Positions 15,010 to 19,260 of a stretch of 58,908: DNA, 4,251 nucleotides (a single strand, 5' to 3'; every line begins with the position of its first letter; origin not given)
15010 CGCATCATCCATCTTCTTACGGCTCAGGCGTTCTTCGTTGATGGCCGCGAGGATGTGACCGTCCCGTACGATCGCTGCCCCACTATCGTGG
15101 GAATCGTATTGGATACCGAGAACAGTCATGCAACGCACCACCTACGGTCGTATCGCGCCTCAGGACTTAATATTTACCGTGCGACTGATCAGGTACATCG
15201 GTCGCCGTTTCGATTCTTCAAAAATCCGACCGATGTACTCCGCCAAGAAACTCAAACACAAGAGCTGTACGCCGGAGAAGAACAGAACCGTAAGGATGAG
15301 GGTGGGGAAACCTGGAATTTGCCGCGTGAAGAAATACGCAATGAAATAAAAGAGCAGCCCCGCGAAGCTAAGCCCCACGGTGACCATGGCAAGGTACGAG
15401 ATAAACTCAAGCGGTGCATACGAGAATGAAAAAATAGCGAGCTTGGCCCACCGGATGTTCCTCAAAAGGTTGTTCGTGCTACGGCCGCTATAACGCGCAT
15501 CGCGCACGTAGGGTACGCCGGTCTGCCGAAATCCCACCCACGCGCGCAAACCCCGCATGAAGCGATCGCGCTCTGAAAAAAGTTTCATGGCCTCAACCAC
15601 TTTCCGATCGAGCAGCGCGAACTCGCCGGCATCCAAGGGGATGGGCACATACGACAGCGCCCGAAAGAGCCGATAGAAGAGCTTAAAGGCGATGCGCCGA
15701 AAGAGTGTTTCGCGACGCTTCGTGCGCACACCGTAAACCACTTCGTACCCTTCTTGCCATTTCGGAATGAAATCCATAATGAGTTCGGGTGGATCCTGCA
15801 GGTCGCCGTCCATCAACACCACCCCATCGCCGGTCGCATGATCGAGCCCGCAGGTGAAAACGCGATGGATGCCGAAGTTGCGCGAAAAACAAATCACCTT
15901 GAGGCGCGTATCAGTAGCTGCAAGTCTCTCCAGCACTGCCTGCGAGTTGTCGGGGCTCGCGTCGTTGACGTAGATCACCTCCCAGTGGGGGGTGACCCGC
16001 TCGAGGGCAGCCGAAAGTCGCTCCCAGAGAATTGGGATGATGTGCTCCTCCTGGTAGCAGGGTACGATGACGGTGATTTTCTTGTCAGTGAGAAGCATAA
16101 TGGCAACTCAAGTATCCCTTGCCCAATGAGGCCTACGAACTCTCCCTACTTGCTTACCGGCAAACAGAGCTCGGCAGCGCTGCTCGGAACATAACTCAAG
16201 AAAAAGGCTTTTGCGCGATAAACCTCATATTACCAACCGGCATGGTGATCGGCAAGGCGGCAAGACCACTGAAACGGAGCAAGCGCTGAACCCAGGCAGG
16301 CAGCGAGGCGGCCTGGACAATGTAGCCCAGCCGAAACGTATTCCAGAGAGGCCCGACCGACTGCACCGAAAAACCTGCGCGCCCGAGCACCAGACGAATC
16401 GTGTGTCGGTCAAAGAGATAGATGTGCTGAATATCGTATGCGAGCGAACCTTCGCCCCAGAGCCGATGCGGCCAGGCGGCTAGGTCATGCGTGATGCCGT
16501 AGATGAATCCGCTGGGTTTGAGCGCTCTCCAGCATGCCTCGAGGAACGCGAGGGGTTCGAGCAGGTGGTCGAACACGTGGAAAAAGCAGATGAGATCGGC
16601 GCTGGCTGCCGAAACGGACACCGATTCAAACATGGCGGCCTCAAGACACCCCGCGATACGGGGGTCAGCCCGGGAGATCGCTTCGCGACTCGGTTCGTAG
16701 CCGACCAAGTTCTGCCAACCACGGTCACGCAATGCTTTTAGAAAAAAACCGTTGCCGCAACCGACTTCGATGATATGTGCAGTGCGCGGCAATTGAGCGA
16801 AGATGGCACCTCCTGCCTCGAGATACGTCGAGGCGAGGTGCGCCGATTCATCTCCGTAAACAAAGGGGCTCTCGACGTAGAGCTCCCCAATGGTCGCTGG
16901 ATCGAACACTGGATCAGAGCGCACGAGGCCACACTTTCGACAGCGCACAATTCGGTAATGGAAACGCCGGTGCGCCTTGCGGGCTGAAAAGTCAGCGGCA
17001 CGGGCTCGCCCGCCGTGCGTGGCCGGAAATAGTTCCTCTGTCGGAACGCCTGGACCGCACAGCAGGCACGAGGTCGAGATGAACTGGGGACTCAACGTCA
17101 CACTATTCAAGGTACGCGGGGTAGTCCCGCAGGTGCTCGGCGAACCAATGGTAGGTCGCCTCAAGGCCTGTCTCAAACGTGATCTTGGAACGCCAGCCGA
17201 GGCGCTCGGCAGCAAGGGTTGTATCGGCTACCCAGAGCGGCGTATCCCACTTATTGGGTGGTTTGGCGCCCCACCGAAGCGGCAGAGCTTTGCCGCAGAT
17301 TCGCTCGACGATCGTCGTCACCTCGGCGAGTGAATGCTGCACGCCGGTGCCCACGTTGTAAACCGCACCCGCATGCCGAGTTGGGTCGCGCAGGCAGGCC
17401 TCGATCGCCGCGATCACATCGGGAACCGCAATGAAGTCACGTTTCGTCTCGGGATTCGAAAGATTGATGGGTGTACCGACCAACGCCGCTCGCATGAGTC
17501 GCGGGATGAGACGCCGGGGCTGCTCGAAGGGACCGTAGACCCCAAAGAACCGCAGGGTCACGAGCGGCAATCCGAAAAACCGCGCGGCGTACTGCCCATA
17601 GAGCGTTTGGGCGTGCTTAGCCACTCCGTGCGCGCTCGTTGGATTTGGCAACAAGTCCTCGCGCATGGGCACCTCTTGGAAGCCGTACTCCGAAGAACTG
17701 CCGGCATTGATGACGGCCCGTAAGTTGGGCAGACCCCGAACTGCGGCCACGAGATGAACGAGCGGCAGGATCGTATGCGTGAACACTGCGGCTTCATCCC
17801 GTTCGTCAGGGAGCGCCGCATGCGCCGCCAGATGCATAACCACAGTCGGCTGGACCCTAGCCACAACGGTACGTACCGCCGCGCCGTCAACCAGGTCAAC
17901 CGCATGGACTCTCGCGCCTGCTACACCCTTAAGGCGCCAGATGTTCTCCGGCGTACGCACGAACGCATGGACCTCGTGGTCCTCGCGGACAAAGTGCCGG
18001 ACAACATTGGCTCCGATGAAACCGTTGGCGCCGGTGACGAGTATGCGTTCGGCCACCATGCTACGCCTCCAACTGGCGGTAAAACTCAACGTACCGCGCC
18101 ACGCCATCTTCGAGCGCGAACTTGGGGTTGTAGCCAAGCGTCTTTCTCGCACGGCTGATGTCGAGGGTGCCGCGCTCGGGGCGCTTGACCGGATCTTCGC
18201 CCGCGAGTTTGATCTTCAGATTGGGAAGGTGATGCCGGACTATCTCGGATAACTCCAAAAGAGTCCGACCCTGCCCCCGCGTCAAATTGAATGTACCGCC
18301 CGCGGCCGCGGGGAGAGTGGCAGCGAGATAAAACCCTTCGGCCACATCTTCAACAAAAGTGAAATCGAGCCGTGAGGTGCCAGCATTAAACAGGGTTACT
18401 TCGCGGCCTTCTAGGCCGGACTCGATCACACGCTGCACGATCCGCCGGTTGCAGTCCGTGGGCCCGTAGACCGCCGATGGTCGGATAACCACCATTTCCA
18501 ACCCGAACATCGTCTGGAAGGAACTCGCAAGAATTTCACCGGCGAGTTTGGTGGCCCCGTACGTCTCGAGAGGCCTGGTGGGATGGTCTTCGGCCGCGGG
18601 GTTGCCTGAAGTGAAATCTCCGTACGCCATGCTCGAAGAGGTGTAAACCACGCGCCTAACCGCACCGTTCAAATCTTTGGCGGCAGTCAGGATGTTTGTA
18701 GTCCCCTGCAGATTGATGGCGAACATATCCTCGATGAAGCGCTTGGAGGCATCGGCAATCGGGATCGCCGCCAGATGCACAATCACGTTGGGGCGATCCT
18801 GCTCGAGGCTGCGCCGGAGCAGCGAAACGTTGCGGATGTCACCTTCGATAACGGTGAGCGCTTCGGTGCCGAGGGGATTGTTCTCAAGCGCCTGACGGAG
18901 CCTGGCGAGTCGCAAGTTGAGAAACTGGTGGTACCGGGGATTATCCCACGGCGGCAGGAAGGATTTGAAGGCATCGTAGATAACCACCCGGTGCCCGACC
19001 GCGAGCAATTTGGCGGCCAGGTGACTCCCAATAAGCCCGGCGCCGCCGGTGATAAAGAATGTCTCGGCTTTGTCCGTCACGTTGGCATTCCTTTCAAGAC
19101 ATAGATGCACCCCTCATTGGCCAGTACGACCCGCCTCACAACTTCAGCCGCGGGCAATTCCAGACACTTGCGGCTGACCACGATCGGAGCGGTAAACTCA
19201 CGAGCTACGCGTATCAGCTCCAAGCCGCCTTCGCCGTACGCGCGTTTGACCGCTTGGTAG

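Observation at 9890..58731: About 49-kb lipid-carrier glycan assembly system with an unusually large set of GT-C-type transferases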

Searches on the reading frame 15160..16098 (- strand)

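Call 3: search_protein_families(library=pfam, proteins=[window:15160-16098:-], max_evalue=0.01)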
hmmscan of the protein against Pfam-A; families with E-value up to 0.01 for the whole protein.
window:15160-16098:- (312 aa): 2 families
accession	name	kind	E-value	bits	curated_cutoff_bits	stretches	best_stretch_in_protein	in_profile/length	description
PF00535.33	Glycos_transf_2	-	2.5e-28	99.6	23.3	1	9-169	1-165/168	Glycosyl transferase family 2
PF13641.12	Glyco_tranf_2_3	-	5.2e-05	23.8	27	1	8-151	3-155/230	Glycosyltransferase like family 2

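Call 25: search_protein_families(library=ncbifam, proteins=[window:15160-16098:-], max_evalue=0.01)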
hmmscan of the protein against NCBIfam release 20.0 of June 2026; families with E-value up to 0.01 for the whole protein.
window:15160-16098:- (312 aa): 15 families
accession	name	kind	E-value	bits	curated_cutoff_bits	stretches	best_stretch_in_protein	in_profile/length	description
NF047588.1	GlcsyltransPgfSStrep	equivalog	9.1e-75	251.7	500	1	7-307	2-305/308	glycosyltransferase PgfS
NF007986.1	PRK10714.1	equivalog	1.8e-45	155.3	529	1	6-310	6-314/316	undecaprenyl-phosphate 4-deoxy-4-formamido-L-arabinose transferase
TIGR03937.1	PgaC_IcaA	equivalog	7.7e-14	51.4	422.3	1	6-99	45-135/407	poly-beta-1,6-N-acetyl-D-glucosamine synthase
NF047683.1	TeichurnBiosyTuaG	equivalog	2.2e-11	43.9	400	1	2-101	2-98/252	teichuronic acid biosynthesis protein TuaG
NF007482.0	PRK10073.1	equivalog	1e-07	31.3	423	1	5-101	5-97/334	glycosyltransferase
NF041875.1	EPS_EpsD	equivalog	3e-07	30.2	370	1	9-121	2-111/325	exopolysaccharide biosynthesis glycosyltransferase EpsD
NF038302.1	EPS_HpsE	equivalog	1.4e-06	27.6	300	1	7-100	2-97/307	hormogonium polysaccharide biosynthesis glycosyltransferase HpsE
NF050050.1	ProtGlycPglI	equivalog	4.6e-06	26.2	500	1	7-124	3-118/306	GalNAc(5)-diNAcBac-PP-undecaprenol beta-1,3-glucosyltransferase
TIGR04283.1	glyco_like_mftF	equivalog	5.8e-06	26.1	182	1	8-137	1-122/221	TIGR04283 family arsenosugar biosynthesis glycosyltransferase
NF038299.1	EPS_HpsN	equivalog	0.00014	20.9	425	1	7-120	2-112/317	hormogonium polysaccharide biosynthesis glycosyltransferase HpsN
TIGR04242.1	nodulat_NodC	equivalog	0.00036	19.6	550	1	7-109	49-151/395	chitooligosaccharide synthase NodC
TIGR03965.1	mycofact_glyco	equivalog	0.00049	19.1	280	1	6-104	74-169/467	mycofactocin biosynthesis glycosyltransferase MftF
NF041394.1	GtaseAglG_Halo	equivalog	0.00076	18.8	440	1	7-116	2-109/304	glucosyl-dolichyl phosphate glucuronosyltransferase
NF053739.1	GlytfEpsEBac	equivalog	0.00092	18.3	450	1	7-99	2-92/265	glycosyltransferase EpsE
NF010496.0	PRK13915.1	equivalog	0.0025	17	262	1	5-104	30-131/307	glucosyl-3-phosphoglycerate synthase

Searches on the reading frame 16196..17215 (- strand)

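Call 3: search_protein_families(library=pfam, proteins=[window:16196-17215:-], max_evalue=0.01)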
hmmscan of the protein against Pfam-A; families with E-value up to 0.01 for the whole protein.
window:16196-17215:- (339 aa): 5 families
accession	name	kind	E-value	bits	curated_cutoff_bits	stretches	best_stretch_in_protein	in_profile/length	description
PF13489.12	Methyltransf_23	-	2e-23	83.4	27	1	138-286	16-163/164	Methyltransferase domain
PF08241.18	Methyltransf_11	-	7.1e-15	55.9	21.2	1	150-239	2-94/95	Methyltransferase domain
PF08242.18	Methyltransf_12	-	1.9e-12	48.2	30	1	149-238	1-98/98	Methyltransferase domain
PF13649.12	Methyltransf_25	-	2.3e-11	44.7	27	1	148-236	1-97/97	Methyltransferase domain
PF13847.12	Methyltransf_31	-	4.4e-07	30.1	27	1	147-246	6-116/145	Methyltransferase domain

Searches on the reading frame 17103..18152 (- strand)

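Call 3: search_protein_families(library=pfam, proteins=[window:17103-18152:-], max_evalue=0.01)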
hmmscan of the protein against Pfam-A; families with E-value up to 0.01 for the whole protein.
window:17103-18152:- (349 aa): 8 families
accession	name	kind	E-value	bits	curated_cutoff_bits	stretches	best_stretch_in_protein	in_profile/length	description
PF01370.27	Epimerase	-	2.9e-42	145.2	20.9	1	37-268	1-240/240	NAD dependent epimerase/dehydratase family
PF16363.11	GDP_Man_Dehyd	-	4.5e-38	132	27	1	38-332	1-331/332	GDP-mannose 4,6 dehydratase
PF04321.23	RmlD_sub_bind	-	1.3e-09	38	27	1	36-114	2-64/287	RmlD substrate binding domain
PF13460.12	NAD_binding_10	-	6.2e-09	36.4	27.2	1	41-119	1-74/184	NAD(P)H-binding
PF05368.20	NmrA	-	5.4e-08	33.2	27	1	35-103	3-73/298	NmrA-like family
PF01073.25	3Beta_HSD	-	1.2e-06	28.2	22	1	38-113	1-78/280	3-beta hydroxysteroid dehydrogenase/isomerase family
PF02719.21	Polysacc_synt_2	-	7e-05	22.6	20.2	1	37-246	1-209/293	Polysaccharide biosynthesis protein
PF00106.31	adh_short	-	0.0042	17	26.6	1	37-101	3-72/195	short chain dehydrogenase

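Call 67: search_protein_families(library=ncbifam, proteins=[window:17103-18152:-], max_evalue=1e-10)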
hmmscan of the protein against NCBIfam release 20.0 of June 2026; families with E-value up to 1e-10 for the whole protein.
window:17103-18152:- (349 aa): 10 families
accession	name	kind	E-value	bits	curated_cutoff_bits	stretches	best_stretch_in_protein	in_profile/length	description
TIGR01181.1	dTDP_gluc_dehyt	equivalog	8.2e-29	100.7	365.1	1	36-340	1-314/321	dTDP-glucose 4,6-dehydratase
TIGR01179.1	galE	equivalog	4.2e-26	91.6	262.3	1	36-341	1-329/332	UDP-glucose 4-epimerase GalE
TIGR04180.1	EDH_00030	hypoth_equivalog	2.6e-24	85.8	475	1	37-323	1-295/297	NAD-dependent 4,6-dehydratase LegB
NF007582.0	PRK10217.1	equivalog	1.1e-19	70.8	698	1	35-337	2-331/355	dTDP-glucose 4,6-dehydratase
NF007490.0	PRK10084.1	subfamily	3.7e-19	68.9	649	0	171-338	163-335/361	dTDP-glucose 4,6-dehydratase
TIGR02197.1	heptose_epim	equivalog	8.3e-19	67.9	274.6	1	37-300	1-274/316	ADP-glyceromanno-heptose 6-epimerase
NF007956.0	PRK10675.1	subfamily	2.3e-16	59.9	394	1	226-345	219-337/338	UDP-glucose 4-epimerase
TIGR02622.1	CDP_4_6_dhtase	equivalog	2.9e-14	52.9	278.45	0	35-160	5-137/352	CDP-glucose 4,6-dehydratase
NF011728.1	PRK15181.1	equivalog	1.5e-12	47.2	760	1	104-282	93-278/348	Vi polysaccharide biosynthesis UDP-N-acetylglucosaminuronic acid C-4 epimerase TviC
NF047922.1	GDPFucSynFcl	equivalog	1.8e-12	47.3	500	0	35-341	3-305/308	GDP-L-fucose synthase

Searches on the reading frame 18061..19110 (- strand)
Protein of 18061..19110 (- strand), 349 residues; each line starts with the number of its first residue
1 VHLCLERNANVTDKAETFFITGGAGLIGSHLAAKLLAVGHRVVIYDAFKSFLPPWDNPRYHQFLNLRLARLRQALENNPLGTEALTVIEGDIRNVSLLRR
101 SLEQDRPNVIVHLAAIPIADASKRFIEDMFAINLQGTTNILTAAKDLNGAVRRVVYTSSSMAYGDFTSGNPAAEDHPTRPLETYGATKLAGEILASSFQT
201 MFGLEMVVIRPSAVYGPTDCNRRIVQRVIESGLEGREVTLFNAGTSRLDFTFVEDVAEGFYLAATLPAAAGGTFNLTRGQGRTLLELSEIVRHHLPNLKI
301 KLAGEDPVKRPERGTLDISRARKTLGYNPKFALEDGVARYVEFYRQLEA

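Call 3: search_protein_families(library=pfam, proteins=[window:18061-19110:-], max_evalue=0.01)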
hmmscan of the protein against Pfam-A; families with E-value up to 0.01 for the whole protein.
window:18061-19110:- (349 aa): 8 families
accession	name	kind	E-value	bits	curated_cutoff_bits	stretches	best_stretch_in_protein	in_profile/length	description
PF01370.27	Epimerase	-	2.9e-50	171.4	20.9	1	19-276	2-239/240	NAD dependent epimerase/dehydratase family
PF16363.11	GDP_Man_Dehyd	-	1.6e-36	126.9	27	1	19-338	1-330/332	GDP-mannose 4,6 dehydratase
PF01073.25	3Beta_HSD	-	1.9e-19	70.2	22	1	20-264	2-229/280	3-beta hydroxysteroid dehydrogenase/isomerase family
PF04321.23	RmlD_sub_bind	-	1e-18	67.9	27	1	20-330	5-272/287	RmlD substrate binding domain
PF07993.18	NAD_binding_4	-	4.8e-14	52.6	20.1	1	20-218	1-211/258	Male sterility protein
PF02719.21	Polysacc_synt_2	-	8.2e-11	42.1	20.2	1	19-289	2-241/293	Polysaccharide biosynthesis protein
PF13460.12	NAD_binding_10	-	9.1e-06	26.1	27.2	1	81-217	37-149/184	NAD(P)H-binding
PF00106.31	adh_short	-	0.00038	20.4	26.6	0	108-162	79-139/195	short chain dehydrogenase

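Call 67: search_protein_families(library=ncbifam, proteins=[window:18061-19110:-], max_evalue=1e-10)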
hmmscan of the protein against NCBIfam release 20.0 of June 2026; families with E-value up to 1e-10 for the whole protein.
window:18061-19110:- (349 aa): 16 families
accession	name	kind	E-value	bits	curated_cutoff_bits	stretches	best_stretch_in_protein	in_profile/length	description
TIGR04180.1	EDH_00030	hypoth_equivalog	7.3e-38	130.3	475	1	19-330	2-295/297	NAD-dependent 4,6-dehydratase LegB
TIGR01181.1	dTDP_gluc_dehyt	equivalog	2.1e-35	122.3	365.1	1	18-347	2-314/321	dTDP-glucose 4,6-dehydratase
TIGR01179.1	galE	equivalog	1.6e-26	92.9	262.3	1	83-216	47-178/332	UDP-glucose 4-epimerase GalE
TIGR02197.1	heptose_epim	equivalog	1.1e-24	87.2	274.6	1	19-345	2-314/316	ADP-glyceromanno-heptose 6-epimerase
TIGR02622.1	CDP_4_6_dhtase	equivalog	1.9e-22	79.9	278.45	1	17-346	6-332/352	CDP-glucose 4,6-dehydratase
TIGR03466.1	HpnA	hypoth_equivalog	1.5e-21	76.7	367.65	1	85-265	45-218/327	hopanoid-associated sugar epimerase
NF011728.1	PRK15181.1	equivalog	4.4e-20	72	760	1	16-344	16-337/348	Vi polysaccharide biosynthesis UDP-N-acetylglucosaminuronic acid C-4 epimerase TviC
TIGR01214.1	rmlD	equivalog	2.1e-19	69.7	224.05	1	19-278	3-209/285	dTDP-4-dehydrorhamnose reductase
NF007582.0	PRK10217.1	equivalog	2.3e-18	66.4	698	1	89-344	57-331/355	dTDP-glucose 4,6-dehydratase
NF007490.0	PRK10084.1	subfamily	3.3e-17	62.5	649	1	89-345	56-335/361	dTDP-glucose 4,6-dehydratase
NF043036.1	ErythonDh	equivalog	1.3e-16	60.8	325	1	19-201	4-166/321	D-erythronate dehydrogenase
NF042423.1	oxyalk_red_Shew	equivalog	3.2e-16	59.3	580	1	85-265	51-222/331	2-alkyl-3-oxoalkanoate reductase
NF007956.0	PRK10675.1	subfamily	5.7e-16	58.6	394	0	80-199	47-164/338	UDP-glucose 4-epimerase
NF042422.1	oxyalk_red_OleD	equivalog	9.3e-16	58.1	580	0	86-276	44-231/329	2-alkyl-3-oxoalkanoate reductase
NF047922.1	GDPFucSynFcl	equivalog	3.2e-15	56.4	500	1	91-344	38-301/308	GDP-L-fucose synthase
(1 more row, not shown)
